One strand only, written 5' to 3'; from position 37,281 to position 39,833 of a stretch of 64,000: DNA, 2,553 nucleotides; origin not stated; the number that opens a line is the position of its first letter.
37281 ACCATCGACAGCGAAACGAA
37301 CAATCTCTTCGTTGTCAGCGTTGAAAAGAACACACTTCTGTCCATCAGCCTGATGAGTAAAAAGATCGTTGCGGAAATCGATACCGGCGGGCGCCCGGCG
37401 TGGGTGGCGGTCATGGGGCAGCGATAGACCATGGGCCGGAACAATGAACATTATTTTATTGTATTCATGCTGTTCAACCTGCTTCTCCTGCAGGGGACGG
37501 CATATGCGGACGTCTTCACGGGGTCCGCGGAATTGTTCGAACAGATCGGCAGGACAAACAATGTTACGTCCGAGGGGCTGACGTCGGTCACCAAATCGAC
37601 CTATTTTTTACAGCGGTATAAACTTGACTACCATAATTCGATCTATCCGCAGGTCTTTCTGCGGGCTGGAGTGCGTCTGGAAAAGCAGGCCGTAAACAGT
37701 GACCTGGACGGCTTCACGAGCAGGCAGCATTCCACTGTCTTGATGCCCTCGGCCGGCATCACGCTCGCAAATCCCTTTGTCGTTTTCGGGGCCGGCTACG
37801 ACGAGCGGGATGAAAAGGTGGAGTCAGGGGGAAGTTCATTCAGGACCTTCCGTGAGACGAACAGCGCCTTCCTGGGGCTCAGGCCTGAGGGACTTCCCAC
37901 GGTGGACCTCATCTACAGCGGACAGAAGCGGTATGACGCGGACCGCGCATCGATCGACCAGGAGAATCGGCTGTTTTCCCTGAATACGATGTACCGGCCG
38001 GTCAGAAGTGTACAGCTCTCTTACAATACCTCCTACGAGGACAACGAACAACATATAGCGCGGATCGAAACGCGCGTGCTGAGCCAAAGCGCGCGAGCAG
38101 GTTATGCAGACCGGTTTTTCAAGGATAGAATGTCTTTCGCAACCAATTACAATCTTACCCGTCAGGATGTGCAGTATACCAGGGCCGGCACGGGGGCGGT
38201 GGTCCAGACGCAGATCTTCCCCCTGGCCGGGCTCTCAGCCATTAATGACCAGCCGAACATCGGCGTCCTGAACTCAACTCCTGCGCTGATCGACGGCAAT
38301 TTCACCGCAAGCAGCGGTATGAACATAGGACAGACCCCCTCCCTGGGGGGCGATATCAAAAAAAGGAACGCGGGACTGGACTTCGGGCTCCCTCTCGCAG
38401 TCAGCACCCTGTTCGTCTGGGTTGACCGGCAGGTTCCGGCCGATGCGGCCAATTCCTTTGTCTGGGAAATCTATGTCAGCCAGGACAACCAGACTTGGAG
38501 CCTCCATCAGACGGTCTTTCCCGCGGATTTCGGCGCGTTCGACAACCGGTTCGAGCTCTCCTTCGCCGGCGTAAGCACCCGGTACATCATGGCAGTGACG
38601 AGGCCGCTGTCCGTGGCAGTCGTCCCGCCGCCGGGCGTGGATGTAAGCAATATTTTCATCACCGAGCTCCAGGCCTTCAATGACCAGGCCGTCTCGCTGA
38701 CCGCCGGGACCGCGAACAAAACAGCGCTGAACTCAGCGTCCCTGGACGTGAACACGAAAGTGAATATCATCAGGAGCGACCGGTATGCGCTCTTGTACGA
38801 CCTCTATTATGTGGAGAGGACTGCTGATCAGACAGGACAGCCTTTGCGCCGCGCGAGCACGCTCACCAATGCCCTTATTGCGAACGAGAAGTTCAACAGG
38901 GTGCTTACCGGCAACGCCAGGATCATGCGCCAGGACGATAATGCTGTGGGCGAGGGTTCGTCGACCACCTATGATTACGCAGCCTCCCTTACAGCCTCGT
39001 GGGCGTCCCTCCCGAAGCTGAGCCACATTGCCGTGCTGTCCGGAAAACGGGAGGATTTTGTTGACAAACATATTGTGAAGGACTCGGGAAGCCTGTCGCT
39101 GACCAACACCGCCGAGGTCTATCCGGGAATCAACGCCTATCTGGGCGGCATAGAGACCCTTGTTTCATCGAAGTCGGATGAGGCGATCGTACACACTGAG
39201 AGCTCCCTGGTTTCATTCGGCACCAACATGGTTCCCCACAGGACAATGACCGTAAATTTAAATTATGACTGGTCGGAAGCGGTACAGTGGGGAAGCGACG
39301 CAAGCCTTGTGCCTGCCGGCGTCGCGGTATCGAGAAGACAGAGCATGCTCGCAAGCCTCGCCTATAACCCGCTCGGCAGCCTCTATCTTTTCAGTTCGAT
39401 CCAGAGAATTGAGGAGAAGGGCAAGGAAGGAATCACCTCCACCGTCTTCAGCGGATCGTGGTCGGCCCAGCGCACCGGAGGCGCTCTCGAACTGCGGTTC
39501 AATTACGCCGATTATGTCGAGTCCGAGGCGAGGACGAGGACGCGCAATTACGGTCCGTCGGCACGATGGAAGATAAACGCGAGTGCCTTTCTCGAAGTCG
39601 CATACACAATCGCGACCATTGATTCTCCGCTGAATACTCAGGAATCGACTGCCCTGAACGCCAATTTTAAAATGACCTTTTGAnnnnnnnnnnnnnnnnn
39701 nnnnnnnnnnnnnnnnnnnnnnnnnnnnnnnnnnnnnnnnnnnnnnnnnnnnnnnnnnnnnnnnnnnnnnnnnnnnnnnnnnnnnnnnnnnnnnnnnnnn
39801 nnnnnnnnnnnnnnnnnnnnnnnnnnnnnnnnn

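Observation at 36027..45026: Candidate novel outer-membrane/surface module: beta-propeller lipoprotein, 750-aa beta-barrel, CsgG/LpoB-like lipoprotein and a giant MBG/Ig-repeat protein ending in two CsgG/LpoB-like domains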

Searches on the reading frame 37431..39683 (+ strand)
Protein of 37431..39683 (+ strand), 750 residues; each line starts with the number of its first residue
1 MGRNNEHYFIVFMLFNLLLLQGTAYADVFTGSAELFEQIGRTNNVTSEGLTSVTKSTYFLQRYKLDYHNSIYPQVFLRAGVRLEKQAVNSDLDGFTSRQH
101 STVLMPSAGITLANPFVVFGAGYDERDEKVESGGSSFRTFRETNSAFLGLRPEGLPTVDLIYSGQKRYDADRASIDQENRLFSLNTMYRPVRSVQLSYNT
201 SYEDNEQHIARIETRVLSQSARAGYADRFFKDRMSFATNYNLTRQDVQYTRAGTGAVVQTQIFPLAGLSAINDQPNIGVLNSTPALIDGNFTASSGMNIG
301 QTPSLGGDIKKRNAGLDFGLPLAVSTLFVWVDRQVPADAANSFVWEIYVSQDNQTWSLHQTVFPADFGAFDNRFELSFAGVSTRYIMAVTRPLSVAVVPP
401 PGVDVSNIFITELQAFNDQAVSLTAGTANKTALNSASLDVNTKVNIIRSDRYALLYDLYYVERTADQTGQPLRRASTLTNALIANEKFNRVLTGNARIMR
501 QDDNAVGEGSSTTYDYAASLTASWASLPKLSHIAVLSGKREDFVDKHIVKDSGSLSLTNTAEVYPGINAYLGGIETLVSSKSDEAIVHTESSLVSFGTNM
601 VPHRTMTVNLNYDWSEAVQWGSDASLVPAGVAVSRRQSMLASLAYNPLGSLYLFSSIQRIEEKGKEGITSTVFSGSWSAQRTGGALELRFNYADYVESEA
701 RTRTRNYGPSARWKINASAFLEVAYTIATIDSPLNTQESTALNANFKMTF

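Call 4: search_protein_families(library=pfam, proteins=[window:37431-39683:+], max_evalue=0.1)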
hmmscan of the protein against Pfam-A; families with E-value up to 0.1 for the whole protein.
window:37431-39683:+ (750 aa): 0 families

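Call 5: search_protein_families(library=ncbifam, proteins=[window:37431-39683:+], max_evalue=0.1)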
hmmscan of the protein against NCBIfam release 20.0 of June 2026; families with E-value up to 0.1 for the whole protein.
window:37431-39683:+ (750 aa): 0 families

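Call 19: find_homologous_proteins(query=window:37431-39683:+, max_evalue=0.001)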
Query window:37431-39683:+ (750 aa): 165 proteins with E <= 0.001 among 8000 candidates; the best 120 are listed.
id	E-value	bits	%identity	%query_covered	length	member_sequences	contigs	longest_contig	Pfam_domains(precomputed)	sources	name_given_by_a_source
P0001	0.0e+0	1634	100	98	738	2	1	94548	-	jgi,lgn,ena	-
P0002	0.0e+0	1339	81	100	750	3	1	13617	-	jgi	jgi:hypothetical protein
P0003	0.0e+0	1187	71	100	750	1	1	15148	-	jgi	jgi:hypothetical protein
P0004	0.0e+0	1147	69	100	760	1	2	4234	-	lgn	-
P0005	0.0e+0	1127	68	97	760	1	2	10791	-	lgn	-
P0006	0.0e+0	1121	67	100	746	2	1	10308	-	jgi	jgi:hypothetical protein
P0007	0.0e+0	1100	65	100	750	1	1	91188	-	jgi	jgi:hypothetical protein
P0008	5.7e-290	982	62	98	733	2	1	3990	-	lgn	-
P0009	4.2e-253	860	54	97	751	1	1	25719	-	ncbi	-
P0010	4.8e-252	856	53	97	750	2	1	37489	-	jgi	-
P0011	3.3e-245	834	52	100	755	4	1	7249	-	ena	-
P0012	2.7e-244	831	53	98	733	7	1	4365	-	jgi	jgi:hypothetical protein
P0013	3.2e-243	827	53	98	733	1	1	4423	-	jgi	jgi:hypothetical protein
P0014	5.0e-243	827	53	99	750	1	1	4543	-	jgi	-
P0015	1.8e-239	815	51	99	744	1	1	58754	-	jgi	jgi:hypothetical protein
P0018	3.5e-231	787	50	99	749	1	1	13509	PF22633.4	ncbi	-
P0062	9.9e-109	383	34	97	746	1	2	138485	PF22633.4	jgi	jgi:hypothetical protein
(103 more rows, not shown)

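Call 21: find_related_loci(query=A1, collection=genome_contigs, flank=10000)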
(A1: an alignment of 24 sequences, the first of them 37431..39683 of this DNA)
Query A1 (750 aa) in genome_contigs; peptide patterns used: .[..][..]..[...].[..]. (x = any residue, [..] = any of these).
61 stretches matched a pattern; 37 encode a relative of the query (tblastn E <= 1e-3); 37 distinct loci.
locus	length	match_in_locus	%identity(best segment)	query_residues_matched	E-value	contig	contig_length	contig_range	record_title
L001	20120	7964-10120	38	10-750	3e-145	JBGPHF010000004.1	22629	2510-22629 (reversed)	MAG: Nitrospirota bacterium isolate OBJ_0618_7090110_365 k141_5600850_length_22629_cov_22.9708, whole genome shotgun seq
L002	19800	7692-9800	37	25-750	2e-130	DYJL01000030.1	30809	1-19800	MAG TPA_asm: Nitrospira japonica isolate FI88_42_154 Afr_mines_FI88_573_length_30809_cov_69_201925, whole genome shotgun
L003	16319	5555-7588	37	49-750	7e-112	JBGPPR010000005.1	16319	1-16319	MAG: Thermodesulfovibrionia bacterium isolate OBJ1_062018_150_9 k141_2655925_length_16319_cov_9.0229, whole genome shotg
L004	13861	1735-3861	33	16-750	1e-111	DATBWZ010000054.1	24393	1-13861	MAG TPA_asm: bacterium isolate SMAG_U7554 k141_1660267, whole genome shotgun sequence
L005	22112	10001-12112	33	12-732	3e-109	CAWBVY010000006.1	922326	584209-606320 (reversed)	MAG: Candidatus Deferrimicrobiaceae bacterium isolate MFD09779.bin.1.221 genome assembly, contig: contig_29814, whole ge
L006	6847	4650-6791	33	9-750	1e-108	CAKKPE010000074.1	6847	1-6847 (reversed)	bacterium isolate Hainich-H32-bin143-1 genome assembly, contig: H32-bin143_1_Hain_PNK108_H32_02um_8466_length_6847_cov_7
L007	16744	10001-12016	34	54-750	2e-106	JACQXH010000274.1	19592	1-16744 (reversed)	MAG: Nitrospirae bacterium isolate NC_groundwater_1510_Pr4_B-0.1um_44_3 SR1-18-B1_scaffold_654069, whole genome shotgun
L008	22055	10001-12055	35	49-750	7e-105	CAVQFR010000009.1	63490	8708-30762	MAG: uncultured delta proteobacterium isolate MFD05942.bin.3.282 genome assembly, contig: contig_15490, whole genome sho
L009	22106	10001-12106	33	24-747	4e-103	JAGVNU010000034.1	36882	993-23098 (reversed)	MAG: Thermodesulfovibrionia bacterium isolate DeMMO3_26 c_000000059414, whole genome shotgun sequence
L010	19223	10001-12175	33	10-745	5e-100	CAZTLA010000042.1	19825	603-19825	MAG TPA_asm: uncultured Syntrophales bacterium isolate binchicken_co232_232 genome assembly, contig: NODE_5267_length_19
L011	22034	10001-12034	33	47-750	5e-100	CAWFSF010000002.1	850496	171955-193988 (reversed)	MAG: Nitrospirota bacterium isolate MFD00905.bin.2.216 genome assembly, contig: contig_17522, whole genome shotgun seque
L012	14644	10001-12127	32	19-750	1e-99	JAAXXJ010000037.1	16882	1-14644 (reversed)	MAG: Nitrospirae bacterium isolate W9_Combined_metabat2_096 W9_Combined_metabat2_096_NODE_1823, whole genome shotgun seq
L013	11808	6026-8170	32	11-750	1e-96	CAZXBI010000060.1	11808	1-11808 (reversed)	MAG TPA_asm: uncultured Syntrophorhabdus sp. isolate SRP302447_co4_432 genome assembly, contig: NODE_14560_length_11808_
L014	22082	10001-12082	33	35-750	4e-95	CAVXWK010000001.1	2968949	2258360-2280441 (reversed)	MAG: uncultured delta proteobacterium isolate MFD04492.bin.2.7 genome assembly, contig: contig_16283, whole genome shotg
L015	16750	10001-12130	32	18-750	2e-92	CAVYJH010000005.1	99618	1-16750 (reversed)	MAG: uncultured delta proteobacterium isolate MFD01476.bin.2.71 genome assembly, contig: contig_16493, whole genome shot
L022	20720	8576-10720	32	14-750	1e-84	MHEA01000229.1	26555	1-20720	MAG: Nitrospirae bacterium GWC2_57_9 gwc2_scaffold_7824, whole genome shotgun sequence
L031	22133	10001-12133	29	41-746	7e-66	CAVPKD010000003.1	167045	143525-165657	MAG: Nitrospirota bacterium isolate MFD10007.bin.2.19 genome assembly, contig: contig_18044, whole genome shotgun sequen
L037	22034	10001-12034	30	49-725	8e-69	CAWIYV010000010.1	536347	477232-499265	MAG: Nitrospirota bacterium isolate MFD05942.bin.1.431 genome assembly, contig: contig_35039, whole genome shotgun seque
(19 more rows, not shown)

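Call 34: find_encoding_contigs(protein=P0007, flank=10000, max_places=2)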
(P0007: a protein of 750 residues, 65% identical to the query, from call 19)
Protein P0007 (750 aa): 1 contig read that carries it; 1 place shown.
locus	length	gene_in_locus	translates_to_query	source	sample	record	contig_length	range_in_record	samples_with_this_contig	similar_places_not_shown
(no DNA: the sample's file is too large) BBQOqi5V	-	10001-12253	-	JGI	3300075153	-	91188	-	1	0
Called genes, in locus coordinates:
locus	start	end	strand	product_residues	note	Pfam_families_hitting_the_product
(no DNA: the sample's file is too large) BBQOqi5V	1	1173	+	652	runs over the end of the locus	PF00515:TPR_1, PF07719:TPR_2 (weak), PF13432:TPR_16, PF00515:TPR_1, PF13414:TPR_11, PF13432:TPR_16, PF13371:TPR_9, PF13414:TPR_11, +21 more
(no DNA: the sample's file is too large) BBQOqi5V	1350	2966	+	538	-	PF13181:TPR_8 (faint), PF00515:TPR_1 (faint), PF07719:TPR_2 (faint), PF13414:TPR_11 (faint), PF13428:TPR_14 (faint), PF13431:TPR_17 (faint), PF13424:TPR_12 (weak), PF13432:TPR_16 (weak), +2 more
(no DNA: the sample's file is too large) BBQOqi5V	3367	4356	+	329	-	-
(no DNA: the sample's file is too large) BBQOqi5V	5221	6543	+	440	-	PF09699:Paired_CXXCH_1 (faint), PF14522:Cytochrome_C7 (faint), PF14537:Cytochrom_c3_2 (faint), PF22113:Mtrc-MtrF_II-IV_dom (faint)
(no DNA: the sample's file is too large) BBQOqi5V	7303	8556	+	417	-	PF09699:Paired_CXXCH_1 (faint)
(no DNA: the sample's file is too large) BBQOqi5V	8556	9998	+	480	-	PF10282:Lactonase (faint), PF02239:Cytochrom_D1 (faint), PF21783:YNCE, PF22494:choice_anch_I (faint)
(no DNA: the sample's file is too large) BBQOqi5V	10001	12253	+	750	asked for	-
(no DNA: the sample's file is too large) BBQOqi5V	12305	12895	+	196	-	-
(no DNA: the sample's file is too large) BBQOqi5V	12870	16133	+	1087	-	PF18887:MBG_3, PF26918:Ig_Eae (weak)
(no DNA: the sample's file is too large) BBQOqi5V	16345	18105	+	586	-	PF00639:Rotamase (faint), PF13145:Rotamase_2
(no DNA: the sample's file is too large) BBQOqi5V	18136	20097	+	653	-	-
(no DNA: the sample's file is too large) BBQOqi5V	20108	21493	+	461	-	PF14537:Cytochrom_c3_2 (faint), PF14522:Cytochrome_C7 (faint), PF09699:Paired_CXXCH_1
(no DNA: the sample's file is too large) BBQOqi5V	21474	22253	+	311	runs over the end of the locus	PF25021:TEN_NHL (faint), PF24684:Vgb_lyase (faint), PF01436:NHL (weak)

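Call 35: find_encoding_contigs(protein=P0002, flank=10000, max_places=2)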
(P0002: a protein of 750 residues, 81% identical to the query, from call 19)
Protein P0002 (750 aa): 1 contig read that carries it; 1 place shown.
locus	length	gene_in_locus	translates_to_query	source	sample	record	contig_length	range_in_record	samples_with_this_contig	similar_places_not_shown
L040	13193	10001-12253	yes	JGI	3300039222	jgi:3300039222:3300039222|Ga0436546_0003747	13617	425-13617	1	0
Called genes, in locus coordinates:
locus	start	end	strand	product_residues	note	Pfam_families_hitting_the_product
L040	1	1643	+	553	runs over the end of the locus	-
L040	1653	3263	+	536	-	PF13432:TPR_16 (faint), PF13414:TPR_11 (faint), PF13431:TPR_17 (faint), PF00515:TPR_1 (faint), PF07719:TPR_2 (faint), PF13176:TPR_7 (faint), PF13424:TPR_12 (weak)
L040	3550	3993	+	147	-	-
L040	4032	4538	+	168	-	-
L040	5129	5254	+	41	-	-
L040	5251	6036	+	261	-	-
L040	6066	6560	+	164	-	PF09699:Paired_CXXCH_1 (faint)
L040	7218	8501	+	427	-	PF09699:Paired_CXXCH_1 (faint)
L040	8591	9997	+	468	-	PF02239:Cytochrom_D1 (faint), PF10282:Lactonase (faint), PF21783:YNCE, PF22494:choice_anch_I (faint), PF25174:Beta-prop_THOC3 (weak)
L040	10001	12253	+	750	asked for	-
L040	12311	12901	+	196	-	PF13036:LpoB (faint)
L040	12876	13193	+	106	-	?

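Call 36: find_encoding_contigs(protein=P0003, flank=10000, max_places=2)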
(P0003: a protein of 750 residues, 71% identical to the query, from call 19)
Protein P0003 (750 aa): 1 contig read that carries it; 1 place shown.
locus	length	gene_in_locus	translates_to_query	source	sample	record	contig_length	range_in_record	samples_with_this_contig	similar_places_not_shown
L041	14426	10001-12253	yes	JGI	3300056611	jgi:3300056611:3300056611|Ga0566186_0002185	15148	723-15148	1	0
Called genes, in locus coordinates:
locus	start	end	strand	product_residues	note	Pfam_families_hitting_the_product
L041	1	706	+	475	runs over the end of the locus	?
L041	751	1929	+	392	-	PF00535:Glycos_transf_2, PF26629:GT2_TM_C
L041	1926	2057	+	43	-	-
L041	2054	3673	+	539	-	PF13231:PMT_2 (weak), PF13181:TPR_8 (faint), PF00515:TPR_1 (faint), PF07719:TPR_2 (faint), PF13414:TPR_11 (faint), PF13431:TPR_17 (faint), PF13432:TPR_16 (weak), PF13424:TPR_12 (weak), +1 more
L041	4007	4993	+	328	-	-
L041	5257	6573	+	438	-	PF22113:Mtrc-MtrF_II-IV_dom (faint), PF09699:Paired_CXXCH_1 (faint), PF14522:Cytochrome_C7 (faint), PF14537:Cytochrom_c3_2 (faint)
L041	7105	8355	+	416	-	PF09699:Paired_CXXCH_1 (faint), PF14522:Cytochrome_C7 (faint)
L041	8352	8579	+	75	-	-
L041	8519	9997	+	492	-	PF21783:YNCE, PF02239:Cytochrom_D1 (faint), PF10282:Lactonase (faint), PF25174:Beta-prop_THOC3 (faint), PF22494:choice_anch_I (faint)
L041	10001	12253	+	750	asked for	-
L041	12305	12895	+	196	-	PF13036:LpoB (weak)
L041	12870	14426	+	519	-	?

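Call 38: search_protein_families(library=pfam, proteins=[L022:11266-14106:+, L037:12648-17054:+, L009:12841-14973:+, L011:13003-16572:+, L011:16505-20911:+, L031:12680-14623:+, L031:18119-20659:+], max_evalue=0.01)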
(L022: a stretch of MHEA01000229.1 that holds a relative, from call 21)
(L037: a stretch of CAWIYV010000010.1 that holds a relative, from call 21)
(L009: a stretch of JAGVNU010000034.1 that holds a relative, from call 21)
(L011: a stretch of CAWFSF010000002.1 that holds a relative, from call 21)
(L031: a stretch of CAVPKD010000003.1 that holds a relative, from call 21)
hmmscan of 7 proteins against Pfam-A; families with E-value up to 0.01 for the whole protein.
L022:11266-14106:+ (947 aa): 5 families
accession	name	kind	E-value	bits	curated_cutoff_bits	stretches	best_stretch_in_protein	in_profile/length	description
PF03160.20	Calx-beta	-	1.9e-72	241.2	27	5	566-680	1-118/119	Calx-beta domain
PF20579.4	LapA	-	1.1e-05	26.2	27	0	267-334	18-86/99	LapA domain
PF13530.11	SCP2_2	-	0.0001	23.3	23.2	0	628-664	8-43/105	Sterol carrier protein domain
PF05643.16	GNA1162-like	-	0.00039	20.5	25.9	0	49-152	14-115/185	Putative lipoprotein GNA1162-like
PF13036.11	LpoB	-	0.00081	19.7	22.3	0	36-121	19-106/147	Peptidoglycan-synthase activator LpoB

L037:12648-17054:+ (1469 aa): 7 families
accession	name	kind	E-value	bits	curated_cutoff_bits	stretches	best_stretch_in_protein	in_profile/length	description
PF03160.20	Calx-beta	-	4.5e-137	449.8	27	10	1067-1169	12-118/119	Calx-beta domain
PF08522.16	BT_3987-like_N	-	1.3e-12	48.9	25.9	0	1218-1255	70-107/120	BT_3987-like, N-terminal domain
PF16132.11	DUF4843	-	3.9e-07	30.2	34.5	0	729-818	23-114/163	Domain of unknown function (DUF4843)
PF20579.4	LapA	-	4.6e-07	30.6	27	0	1113-1161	39-87/99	LapA domain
PF16283.10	DUF4929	-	0.0001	21.8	28.3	0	577-655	21-101/374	Domain of unknown function (DUF4929)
PF16343.11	DUF4973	-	0.00023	21.6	27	0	883-921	83-121/129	Domain of unknown function (DUF4973)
PF00927.28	Transglut_C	-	0.0026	18.3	26.6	0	792-819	2-29/106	Transglutaminase family, C-terminal ig like domain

L009:12841-14973:+ (711 aa): 2 families
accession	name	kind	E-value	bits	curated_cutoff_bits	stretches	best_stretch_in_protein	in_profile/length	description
PF00264.25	Tyrosinase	-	8.1e-07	30.1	22.6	0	71-106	39-66/214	Common central domain of tyrosinase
PF00801.26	PKD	-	0.0059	17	23.5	0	70-114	29-69/80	PKD domain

L011:13003-16572:+ (1190 aa): 10 families
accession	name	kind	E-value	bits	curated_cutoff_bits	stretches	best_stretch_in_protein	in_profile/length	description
PF03160.20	Calx-beta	-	4.3e-103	340.2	27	9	234-343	6-119/119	Calx-beta domain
PF20579.4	LapA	-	1.3e-08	35.6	27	0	575-659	8-77/99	LapA domain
PF21630.2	Q4D059-like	-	2.4e-06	27.5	27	0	453-495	34-76/80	Hypothetical protein Q4D059-like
PF16583.11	ZirS_C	-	2.6e-06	27.5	26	0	535-599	14-77/145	Zinc-regulated secreted antivirulence protein C-terminal domain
PF16283.10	DUF4929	-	2.6e-05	23.8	28.3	0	802-862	16-77/374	Domain of unknown function (DUF4929)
PF12680.13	SnoaL_2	-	0.00012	23.1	27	0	806-844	48-87/102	SnoaL-like domain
PF02084.20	Bindin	-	0.00077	20.3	22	0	481-554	40-115/238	Bindin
PF07550.17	Shr-like_HID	-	0.0016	19.3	22.3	0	823-874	25-76/82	Heme-binding protein Shr-like, Hb-interacting domain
PF21434.3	TerS_N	-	0.0057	17.1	27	0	504-526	5-27/50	Phage G20C small terminase, N-terminal domain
PF24437.2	INTS7_HB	-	0.0093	16.5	23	0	779-819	95-135/182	Integrator complex subunit 7 helical bundle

L011:16505-20911:+ (1469 aa): 12 families
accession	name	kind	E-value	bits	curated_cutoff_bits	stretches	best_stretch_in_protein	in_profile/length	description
PF03160.20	Calx-beta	-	2.2e-130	428.2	27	12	71-182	3-118/119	Calx-beta domain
PF20579.4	LapA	-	7.6e-10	39.5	27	0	988-1071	8-76/99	LapA domain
PF05341.16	PIF6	-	6e-08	33.2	27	0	1165-1199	60-95/105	Per os infectivity factor 6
PF16583.11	ZirS_C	-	6.3e-07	29.5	26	0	500-567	13-79/145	Zinc-regulated secreted antivirulence protein C-terminal domain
PF21630.2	Q4D059-like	-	6.6e-06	26.1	27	0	642-684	34-76/80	Hypothetical protein Q4D059-like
PF12680.13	SnoaL_2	-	7.5e-06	26.9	27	0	774-809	51-87/102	SnoaL-like domain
PF21434.3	TerS_N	-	3e-05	24.4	27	0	693-715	5-27/50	Phage G20C small terminase, N-terminal domain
PF16283.10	DUF4929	-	7.5e-05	22.3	28.3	0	771-827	21-77/374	Domain of unknown function (DUF4929)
PF24437.2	INTS7_HB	-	0.00015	22.3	23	0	1192-1232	95-135/182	Integrator complex subunit 7 helical bundle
PF02084.20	Bindin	-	0.00039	21.2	22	0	893-967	39-115/238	Bindin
PF01492.22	Gemini_C4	-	0.00089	19.6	29.1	0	750-783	38-71/84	Geminivirus C4 protein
PF06832.18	BiPBP_C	-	0.0057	17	26.8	0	1285-1315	51-82/90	Penicillin-Binding Protein C-terminus Family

L031:12680-14623:+ (648 aa): 3 families
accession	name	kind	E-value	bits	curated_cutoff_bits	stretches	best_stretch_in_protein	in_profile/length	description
PF03160.20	Calx-beta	-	8.7e-44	148.8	27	3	229-339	5-119/119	Calx-beta domain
PF08522.16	BT_3987-like_N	-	5.7e-06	27.4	25.9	0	388-425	71-108/120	BT_3987-like, N-terminal domain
PF20579.4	LapA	-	0.0086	16.9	27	0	459-545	8-80/99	LapA domain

L031:18119-20659:+ (847 aa): 5 families
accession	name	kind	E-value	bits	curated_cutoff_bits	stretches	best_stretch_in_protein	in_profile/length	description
PF03160.20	Calx-beta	-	6.4e-68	226.7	27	6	473-566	5-99/119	Calx-beta domain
PF08522.16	BT_3987-like_N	-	4.8e-07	30.9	25.9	0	297-334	70-107/120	BT_3987-like, N-terminal domain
PF16132.11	DUF4843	-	4.3e-06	26.8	34.5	0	280-360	46-131/163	Domain of unknown function (DUF4843)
PF16283.10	DUF4929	-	0.00085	18.8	28.3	0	269-389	23-144/374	Domain of unknown function (DUF4929)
PF13036.11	LpoB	-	0.0029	18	22.3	1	678-807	12-142/147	Peptidoglycan-synthase activator LpoB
